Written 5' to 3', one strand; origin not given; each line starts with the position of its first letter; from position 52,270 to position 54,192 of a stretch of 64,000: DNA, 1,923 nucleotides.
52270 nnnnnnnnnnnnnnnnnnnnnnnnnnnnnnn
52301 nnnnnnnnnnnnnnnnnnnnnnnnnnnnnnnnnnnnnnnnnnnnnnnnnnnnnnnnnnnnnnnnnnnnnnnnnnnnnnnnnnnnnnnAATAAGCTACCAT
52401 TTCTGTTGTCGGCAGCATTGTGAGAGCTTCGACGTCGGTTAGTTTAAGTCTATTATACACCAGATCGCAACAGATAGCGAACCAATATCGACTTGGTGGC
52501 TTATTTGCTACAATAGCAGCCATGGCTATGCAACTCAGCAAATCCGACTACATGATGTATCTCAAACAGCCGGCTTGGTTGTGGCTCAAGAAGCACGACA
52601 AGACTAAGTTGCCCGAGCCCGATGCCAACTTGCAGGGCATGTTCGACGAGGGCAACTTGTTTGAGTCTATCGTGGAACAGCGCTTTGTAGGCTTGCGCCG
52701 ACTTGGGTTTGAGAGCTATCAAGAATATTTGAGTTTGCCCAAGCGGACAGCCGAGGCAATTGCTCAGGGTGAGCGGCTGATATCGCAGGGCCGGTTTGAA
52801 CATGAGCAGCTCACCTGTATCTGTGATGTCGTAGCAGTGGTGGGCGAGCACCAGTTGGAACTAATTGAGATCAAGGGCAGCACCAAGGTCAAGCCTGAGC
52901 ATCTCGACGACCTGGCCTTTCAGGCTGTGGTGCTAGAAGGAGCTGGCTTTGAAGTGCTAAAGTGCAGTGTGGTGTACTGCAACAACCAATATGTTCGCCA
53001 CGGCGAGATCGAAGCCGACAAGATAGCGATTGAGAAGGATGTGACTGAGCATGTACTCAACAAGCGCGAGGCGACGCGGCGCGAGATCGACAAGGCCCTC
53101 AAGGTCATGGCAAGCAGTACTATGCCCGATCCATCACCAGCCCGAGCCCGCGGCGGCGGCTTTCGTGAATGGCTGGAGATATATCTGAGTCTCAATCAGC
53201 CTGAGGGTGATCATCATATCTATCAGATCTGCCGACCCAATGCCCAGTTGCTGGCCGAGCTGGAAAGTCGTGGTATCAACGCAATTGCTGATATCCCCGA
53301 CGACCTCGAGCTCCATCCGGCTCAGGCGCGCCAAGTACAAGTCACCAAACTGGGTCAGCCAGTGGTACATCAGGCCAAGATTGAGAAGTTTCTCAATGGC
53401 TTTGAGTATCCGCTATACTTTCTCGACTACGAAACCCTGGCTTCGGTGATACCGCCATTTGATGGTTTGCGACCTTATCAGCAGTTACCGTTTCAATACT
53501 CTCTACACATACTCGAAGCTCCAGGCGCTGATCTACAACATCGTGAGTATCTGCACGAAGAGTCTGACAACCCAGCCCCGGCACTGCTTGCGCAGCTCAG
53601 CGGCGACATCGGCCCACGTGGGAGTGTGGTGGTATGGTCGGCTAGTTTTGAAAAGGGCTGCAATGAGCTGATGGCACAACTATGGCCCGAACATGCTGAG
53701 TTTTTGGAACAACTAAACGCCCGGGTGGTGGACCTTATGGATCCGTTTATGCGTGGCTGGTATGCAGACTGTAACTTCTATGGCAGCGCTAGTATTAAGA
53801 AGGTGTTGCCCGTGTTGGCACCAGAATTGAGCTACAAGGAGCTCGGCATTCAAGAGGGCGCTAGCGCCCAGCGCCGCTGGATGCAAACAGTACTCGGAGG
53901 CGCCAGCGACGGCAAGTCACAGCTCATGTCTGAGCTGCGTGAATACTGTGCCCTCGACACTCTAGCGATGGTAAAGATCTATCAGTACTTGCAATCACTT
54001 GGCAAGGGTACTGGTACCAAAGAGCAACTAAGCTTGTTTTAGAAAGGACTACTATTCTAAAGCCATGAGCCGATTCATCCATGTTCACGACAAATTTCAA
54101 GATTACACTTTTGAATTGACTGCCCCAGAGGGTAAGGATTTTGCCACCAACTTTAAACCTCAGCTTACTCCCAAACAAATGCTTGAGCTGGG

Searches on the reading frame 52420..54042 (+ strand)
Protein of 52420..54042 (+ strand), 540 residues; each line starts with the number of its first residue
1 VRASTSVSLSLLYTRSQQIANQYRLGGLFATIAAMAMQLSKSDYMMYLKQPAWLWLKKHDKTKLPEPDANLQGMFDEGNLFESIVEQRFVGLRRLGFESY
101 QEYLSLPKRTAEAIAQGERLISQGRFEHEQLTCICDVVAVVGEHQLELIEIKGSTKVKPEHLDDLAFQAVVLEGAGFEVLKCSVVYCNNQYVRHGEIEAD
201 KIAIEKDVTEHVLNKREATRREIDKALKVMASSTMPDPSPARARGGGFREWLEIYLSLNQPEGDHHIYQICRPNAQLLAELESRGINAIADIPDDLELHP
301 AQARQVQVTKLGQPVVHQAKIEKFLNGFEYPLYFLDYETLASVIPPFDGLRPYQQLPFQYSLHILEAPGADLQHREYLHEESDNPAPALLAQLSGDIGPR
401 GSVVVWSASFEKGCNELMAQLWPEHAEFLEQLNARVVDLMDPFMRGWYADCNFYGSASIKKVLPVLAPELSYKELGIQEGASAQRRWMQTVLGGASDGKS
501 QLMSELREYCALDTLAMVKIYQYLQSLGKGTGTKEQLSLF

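Call 110: search_protein_families(library=padloc, proteins=[window:52420-54042:+], max_evalue=0.001)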
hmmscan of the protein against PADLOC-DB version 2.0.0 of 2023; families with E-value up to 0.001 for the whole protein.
window:52420-54042:+ (540 aa): 2 families
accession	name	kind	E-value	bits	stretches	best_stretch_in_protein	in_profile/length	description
PDLC01447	Cas4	-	3.8e-06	25.5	1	40-239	6-143/161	"CAS-I,CAS-II,CAS-III,CAS-IV,CAS-V,CAS-VI; acquisition_associated"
PDLC01611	Cas4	-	0.00061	18.1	0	134-208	54-125/158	"CAS-I,CAS-II,CAS-III,CAS-IV,CAS-V,CAS-VI; acquisition_associated"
